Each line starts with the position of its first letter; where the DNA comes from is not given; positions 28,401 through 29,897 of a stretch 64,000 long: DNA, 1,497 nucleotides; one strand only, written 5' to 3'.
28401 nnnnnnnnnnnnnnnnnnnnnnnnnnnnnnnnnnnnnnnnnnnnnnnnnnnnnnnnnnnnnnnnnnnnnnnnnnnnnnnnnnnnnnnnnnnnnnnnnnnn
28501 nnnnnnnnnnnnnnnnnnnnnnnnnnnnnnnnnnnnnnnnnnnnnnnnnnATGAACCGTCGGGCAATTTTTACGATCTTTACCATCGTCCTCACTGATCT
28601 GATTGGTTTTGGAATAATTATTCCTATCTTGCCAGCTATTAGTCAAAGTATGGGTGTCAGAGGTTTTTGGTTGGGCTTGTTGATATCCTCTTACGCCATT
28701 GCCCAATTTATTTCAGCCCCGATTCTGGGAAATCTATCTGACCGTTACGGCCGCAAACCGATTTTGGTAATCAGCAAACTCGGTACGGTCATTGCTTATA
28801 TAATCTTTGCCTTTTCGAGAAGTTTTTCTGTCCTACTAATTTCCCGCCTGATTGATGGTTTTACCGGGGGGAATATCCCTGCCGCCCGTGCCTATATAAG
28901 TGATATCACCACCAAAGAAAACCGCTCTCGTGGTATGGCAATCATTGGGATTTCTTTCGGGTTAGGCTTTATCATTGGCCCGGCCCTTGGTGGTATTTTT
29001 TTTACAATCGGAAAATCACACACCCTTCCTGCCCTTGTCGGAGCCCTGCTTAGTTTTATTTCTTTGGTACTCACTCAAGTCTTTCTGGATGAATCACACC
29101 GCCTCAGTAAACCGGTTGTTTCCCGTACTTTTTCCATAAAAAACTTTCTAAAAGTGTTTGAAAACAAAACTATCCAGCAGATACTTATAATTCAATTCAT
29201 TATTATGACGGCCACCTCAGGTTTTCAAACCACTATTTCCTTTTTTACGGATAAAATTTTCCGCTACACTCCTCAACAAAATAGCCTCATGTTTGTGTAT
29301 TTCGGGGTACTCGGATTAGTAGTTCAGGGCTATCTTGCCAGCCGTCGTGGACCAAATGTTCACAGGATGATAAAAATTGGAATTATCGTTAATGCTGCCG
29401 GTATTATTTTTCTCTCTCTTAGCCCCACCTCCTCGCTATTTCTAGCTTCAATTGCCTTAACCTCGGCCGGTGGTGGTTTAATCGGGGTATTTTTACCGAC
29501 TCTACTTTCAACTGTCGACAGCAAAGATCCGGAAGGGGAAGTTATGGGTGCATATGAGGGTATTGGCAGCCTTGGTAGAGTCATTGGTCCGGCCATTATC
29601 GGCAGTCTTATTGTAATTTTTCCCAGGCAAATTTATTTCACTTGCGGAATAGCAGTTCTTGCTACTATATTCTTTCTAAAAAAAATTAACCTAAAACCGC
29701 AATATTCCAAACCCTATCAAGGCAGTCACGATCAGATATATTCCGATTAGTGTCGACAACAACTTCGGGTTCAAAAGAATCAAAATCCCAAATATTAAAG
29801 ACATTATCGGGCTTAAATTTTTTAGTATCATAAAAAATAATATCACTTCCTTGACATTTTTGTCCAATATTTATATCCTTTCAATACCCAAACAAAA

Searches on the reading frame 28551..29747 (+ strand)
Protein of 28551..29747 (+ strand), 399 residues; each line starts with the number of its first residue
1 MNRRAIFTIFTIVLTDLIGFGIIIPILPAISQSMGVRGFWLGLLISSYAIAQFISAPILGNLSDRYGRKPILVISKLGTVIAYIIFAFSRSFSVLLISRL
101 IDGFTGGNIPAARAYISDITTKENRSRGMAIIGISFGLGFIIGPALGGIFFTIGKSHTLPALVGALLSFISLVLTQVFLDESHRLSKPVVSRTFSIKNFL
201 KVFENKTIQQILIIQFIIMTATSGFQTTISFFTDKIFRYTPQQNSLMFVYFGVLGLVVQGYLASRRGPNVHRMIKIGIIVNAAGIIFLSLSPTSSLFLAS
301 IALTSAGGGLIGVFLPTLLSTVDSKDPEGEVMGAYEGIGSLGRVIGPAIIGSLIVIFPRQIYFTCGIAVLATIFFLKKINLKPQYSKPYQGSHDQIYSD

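Call 27: find_encoding_contigs(protein=window:28551-29747:+, flank=10000, max_places=10)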
Protein window:28551-29747:+ (399 aa): 1 contig read that carries it; 1 place shown.
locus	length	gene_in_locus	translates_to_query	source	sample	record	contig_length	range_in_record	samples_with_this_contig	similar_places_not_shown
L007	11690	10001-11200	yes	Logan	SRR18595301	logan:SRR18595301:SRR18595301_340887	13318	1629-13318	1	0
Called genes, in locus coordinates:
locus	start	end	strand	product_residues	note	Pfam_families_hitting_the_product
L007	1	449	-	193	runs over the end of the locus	-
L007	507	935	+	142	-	-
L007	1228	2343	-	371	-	PF00108:Thiolase_N, PF08545:ACP_syn_III (weak), PF22691:Thiolase_C_1, PF02803:Thiolase_C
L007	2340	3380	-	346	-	PF08540:HMG_CoA_synt_C (faint), PF08541:ACP_syn_III_C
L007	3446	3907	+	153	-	-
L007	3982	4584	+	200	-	PF13482:RNase_H_2, PF10108:DNA_pol_B_exo2 (weak)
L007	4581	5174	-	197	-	PF13328:HD_4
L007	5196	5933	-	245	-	PF12705:PDDEXK_1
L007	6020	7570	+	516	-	-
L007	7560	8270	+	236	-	PF01479:S4 (weak), PF00849:PseudoU_synth_2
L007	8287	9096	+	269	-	PF01734:Patatin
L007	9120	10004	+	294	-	PF14257:DUF4349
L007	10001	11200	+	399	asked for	PF07690:MFS_1, PF12832:MFS_1_like (weak), PF00083:Sugar_tr, PF07690:MFS_1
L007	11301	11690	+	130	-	?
